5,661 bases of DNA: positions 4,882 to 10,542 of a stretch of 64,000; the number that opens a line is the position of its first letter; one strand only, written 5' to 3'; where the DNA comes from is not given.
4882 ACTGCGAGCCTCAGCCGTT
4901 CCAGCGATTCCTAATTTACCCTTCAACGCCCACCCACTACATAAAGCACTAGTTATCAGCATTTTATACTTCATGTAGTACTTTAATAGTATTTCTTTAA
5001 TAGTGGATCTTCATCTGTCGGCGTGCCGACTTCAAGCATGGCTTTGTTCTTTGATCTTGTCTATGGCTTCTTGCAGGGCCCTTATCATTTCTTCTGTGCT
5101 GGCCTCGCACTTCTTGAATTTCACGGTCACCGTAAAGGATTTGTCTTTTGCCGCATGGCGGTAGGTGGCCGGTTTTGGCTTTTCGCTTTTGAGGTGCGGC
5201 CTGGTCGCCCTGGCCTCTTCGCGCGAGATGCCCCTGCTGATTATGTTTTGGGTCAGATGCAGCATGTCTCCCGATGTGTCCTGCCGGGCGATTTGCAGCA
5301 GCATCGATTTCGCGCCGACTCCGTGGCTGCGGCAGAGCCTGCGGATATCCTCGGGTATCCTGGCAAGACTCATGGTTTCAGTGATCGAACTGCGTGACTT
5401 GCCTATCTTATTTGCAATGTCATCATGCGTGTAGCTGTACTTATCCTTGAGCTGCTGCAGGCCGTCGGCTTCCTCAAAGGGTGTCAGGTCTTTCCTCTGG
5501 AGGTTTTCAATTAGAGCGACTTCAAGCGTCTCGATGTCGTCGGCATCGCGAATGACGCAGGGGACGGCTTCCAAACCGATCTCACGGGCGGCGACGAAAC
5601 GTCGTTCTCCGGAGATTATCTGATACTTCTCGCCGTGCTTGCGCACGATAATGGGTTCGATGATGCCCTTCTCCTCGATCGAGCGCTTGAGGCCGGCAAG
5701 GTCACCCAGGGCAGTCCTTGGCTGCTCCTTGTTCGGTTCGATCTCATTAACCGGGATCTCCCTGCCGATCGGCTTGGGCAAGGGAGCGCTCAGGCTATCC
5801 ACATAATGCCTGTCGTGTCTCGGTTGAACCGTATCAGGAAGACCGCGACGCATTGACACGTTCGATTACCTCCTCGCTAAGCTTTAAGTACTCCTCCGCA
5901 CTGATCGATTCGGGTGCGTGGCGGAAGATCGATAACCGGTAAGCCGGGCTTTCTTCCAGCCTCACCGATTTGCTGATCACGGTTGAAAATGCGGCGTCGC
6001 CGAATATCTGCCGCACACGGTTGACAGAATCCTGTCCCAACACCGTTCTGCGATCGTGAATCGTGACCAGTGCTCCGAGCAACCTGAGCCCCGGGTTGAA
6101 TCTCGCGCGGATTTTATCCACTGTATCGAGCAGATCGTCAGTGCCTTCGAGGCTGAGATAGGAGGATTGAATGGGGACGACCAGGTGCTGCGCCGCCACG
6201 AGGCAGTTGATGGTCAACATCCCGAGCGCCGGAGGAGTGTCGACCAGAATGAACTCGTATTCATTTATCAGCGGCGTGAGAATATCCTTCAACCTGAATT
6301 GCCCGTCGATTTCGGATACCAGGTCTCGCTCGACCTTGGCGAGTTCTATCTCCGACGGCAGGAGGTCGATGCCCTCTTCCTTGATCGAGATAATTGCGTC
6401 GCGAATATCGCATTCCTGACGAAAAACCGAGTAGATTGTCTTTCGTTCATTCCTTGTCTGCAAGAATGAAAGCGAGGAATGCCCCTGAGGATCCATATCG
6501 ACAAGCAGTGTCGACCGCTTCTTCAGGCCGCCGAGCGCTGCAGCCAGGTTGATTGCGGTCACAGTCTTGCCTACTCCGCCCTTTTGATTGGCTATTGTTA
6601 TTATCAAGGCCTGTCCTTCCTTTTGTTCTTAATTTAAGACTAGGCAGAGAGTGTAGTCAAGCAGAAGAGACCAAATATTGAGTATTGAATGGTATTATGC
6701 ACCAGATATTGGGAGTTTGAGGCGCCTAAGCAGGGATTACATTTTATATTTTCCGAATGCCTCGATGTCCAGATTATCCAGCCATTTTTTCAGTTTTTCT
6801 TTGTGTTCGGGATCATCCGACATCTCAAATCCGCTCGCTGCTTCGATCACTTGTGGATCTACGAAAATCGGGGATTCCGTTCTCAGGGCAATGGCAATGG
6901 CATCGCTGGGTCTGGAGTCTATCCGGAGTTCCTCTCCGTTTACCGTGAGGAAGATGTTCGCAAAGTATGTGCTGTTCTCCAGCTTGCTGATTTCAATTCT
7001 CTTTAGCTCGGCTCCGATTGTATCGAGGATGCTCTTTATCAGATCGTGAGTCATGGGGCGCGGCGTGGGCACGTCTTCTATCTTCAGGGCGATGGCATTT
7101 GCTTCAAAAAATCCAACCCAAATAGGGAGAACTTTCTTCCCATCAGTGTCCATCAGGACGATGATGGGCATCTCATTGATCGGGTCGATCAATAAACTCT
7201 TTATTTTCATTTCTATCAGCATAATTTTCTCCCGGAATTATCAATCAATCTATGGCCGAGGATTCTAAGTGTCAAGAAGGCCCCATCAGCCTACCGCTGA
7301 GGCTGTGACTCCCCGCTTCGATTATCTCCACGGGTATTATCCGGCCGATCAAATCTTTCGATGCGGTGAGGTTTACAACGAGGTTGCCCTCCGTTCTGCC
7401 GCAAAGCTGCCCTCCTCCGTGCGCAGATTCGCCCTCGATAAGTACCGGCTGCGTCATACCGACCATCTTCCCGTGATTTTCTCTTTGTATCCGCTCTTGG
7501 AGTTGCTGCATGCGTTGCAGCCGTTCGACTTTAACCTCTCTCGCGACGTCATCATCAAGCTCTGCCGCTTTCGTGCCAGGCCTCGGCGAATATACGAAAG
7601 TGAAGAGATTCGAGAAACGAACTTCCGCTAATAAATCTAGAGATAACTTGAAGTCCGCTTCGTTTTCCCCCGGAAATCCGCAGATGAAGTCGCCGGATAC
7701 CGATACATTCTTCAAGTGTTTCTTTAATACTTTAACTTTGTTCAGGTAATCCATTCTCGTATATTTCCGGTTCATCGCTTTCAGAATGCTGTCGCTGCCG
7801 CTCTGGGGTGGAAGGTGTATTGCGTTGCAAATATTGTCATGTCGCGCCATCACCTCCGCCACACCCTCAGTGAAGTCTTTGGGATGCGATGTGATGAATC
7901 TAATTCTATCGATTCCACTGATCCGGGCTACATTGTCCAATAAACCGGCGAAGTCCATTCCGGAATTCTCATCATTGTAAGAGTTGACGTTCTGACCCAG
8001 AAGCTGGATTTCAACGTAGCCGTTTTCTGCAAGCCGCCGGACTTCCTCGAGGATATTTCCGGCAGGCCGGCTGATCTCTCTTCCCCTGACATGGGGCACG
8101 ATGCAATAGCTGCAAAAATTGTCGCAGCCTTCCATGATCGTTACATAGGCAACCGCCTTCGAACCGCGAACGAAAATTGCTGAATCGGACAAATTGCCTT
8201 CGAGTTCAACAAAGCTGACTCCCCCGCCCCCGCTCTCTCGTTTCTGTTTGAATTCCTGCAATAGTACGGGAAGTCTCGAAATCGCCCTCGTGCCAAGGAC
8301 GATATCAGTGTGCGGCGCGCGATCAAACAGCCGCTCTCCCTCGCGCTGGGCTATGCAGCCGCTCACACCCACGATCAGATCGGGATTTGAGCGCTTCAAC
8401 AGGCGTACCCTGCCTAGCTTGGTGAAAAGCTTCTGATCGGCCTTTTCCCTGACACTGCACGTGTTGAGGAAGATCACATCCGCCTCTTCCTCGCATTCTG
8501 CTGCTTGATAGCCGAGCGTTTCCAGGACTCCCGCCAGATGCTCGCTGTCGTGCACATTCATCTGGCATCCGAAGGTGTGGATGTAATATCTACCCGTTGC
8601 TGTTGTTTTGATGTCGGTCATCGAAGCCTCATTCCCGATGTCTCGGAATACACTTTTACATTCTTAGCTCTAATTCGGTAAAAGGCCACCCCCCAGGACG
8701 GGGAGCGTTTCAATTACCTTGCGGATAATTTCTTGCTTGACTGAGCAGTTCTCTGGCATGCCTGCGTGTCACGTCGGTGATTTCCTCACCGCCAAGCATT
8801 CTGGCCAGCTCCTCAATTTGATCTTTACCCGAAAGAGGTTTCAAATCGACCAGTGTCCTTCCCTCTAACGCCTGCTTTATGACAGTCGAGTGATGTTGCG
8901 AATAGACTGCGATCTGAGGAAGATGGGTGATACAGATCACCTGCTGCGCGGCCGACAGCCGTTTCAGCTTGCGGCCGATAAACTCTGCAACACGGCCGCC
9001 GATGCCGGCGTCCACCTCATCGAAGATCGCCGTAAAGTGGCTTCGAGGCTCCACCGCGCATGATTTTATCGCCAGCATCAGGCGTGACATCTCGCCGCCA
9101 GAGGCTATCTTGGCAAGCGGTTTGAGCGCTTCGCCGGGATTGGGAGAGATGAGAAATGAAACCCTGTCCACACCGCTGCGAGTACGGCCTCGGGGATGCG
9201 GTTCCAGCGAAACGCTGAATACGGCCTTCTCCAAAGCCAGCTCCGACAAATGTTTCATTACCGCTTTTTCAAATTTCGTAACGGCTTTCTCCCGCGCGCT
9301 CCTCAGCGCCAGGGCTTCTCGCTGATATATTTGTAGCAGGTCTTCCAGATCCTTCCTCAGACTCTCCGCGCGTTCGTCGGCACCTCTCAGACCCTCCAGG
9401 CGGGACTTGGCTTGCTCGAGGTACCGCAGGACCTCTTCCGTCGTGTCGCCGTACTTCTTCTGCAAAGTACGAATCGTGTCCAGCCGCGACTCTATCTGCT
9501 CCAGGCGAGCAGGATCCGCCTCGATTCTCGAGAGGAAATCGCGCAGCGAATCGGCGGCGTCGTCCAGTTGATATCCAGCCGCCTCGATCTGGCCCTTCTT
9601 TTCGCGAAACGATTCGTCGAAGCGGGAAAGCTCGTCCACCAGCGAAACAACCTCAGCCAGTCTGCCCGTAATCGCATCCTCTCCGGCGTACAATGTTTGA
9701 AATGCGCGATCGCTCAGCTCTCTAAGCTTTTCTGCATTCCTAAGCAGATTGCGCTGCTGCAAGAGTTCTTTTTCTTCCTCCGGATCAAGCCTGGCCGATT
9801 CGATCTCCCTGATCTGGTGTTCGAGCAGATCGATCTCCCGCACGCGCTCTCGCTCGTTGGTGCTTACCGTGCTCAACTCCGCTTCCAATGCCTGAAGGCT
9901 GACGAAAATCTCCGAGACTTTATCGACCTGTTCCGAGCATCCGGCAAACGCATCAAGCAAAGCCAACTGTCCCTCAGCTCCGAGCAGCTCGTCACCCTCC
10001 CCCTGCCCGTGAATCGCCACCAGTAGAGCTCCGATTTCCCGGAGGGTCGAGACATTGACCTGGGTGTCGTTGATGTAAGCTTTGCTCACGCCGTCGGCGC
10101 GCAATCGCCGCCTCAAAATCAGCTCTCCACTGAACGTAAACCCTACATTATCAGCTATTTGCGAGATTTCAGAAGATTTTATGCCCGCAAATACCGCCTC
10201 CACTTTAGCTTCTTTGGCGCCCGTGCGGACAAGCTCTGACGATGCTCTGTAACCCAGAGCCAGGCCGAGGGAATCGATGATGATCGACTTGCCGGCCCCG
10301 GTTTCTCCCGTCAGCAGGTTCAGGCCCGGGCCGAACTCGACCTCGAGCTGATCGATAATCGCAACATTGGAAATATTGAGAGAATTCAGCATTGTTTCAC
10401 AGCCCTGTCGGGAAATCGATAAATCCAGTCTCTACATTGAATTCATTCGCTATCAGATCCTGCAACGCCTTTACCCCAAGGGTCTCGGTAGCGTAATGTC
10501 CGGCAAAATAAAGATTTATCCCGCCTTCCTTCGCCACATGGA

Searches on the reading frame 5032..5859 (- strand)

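Call 68: search_protein_families(library=pfam, proteins=[window:5032-5859:-], max_evalue=0.00001)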
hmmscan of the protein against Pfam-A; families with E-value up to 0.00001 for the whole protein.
window:5032-5859:- (275 aa): 2 families
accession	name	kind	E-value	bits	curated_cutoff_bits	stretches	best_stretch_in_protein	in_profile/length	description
PF02195.25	ParB_N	-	5.6e-28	97.3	26.3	1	33-121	4-95/95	ParB N-terminal domain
PF17762.8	HTH_ParB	-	7.3e-15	55.4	22.6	1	123-215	1-92/102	ParB HTH domain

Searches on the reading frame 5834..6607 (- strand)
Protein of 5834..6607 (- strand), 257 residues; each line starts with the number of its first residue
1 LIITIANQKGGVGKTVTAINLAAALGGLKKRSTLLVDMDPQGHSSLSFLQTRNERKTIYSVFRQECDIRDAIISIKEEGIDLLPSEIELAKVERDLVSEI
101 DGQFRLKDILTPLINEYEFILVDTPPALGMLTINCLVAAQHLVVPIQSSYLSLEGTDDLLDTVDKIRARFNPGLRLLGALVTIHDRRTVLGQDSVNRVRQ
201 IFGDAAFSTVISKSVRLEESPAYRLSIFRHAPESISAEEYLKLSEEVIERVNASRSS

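Call 68: search_protein_families(library=pfam, proteins=[window:5834-6607:-], max_evalue=0.00001)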
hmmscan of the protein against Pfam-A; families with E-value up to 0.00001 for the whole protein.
window:5834-6607:- (257 aa): 5 families
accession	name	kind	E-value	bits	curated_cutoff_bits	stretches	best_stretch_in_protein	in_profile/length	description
PF13614.12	AAA_31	-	2e-50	171.6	27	1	2-175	3-176/177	AAA domain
PF01656.29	CbiA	-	2.7e-20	73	25.4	1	3-225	1-123/125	CobQ/CobB/MinD/ParA nucleotide binding domain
PF09140.17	MipZ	-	8.2e-11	42.1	20.7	1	2-165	2-144/262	ATPase MipZ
PF06564.18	CBP_BcsQ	-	9.3e-09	35.6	21.3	1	2-144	3-143/234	Cellulose biosynthesis protein BcsQ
PF10609.15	ParA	-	1.2e-08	35.1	27.1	1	2-137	5-134/246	NUBPL iron-transfer P-loop NTPase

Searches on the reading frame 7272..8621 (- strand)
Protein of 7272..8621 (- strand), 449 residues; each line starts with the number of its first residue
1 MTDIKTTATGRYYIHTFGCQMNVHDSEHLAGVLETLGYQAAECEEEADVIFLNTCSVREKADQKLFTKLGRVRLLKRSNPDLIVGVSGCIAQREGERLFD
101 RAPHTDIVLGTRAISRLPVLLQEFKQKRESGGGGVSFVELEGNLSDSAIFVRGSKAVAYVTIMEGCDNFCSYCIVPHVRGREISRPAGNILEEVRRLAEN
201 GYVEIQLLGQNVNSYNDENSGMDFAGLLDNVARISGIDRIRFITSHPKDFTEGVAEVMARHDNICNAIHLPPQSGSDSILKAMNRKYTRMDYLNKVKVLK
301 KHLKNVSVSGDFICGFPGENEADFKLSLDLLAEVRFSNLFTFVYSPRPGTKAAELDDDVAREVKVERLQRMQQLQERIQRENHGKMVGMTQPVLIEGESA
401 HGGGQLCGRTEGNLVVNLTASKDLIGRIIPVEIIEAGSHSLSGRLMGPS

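Call 68: search_protein_families(library=pfam, proteins=[window:7272-8621:-], max_evalue=0.00001)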
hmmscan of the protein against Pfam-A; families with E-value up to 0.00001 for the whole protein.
window:7272-8621:- (449 aa): 3 families
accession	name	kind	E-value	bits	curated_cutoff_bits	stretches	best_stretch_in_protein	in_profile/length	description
PF00919.26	UPF0004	-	1.6e-32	111.9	27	1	11-110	1-98/98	Uncharacterized protein family UPF0004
PF04055.27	Radical_SAM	-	4.1e-26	92.6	29.5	1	161-331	2-166/166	Radical SAM superfamily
PF01938.26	TRAM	-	5.2e-10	39.5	21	1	385-445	2-60/61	TRAM domain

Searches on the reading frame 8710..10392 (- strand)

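Call 68: search_protein_families(library=pfam, proteins=[window:8710-10392:-], max_evalue=0.00001)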
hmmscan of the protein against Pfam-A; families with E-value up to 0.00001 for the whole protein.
window:8710-10392:- (560 aa): 3 families
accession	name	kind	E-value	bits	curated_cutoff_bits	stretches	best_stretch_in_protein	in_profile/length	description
PF02463.25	SMC_N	-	2.4e-15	57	40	1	2-498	2-205/220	RecF/RecN/SMC N terminal domain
PF13476.12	AAA_23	-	6.6e-14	53.5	27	1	4-265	1-176/201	AAA domain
PF05335.18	DUF745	-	5.8e-06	26.6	33.3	1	225-370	41-183/183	Protein of unknown function (DUF745)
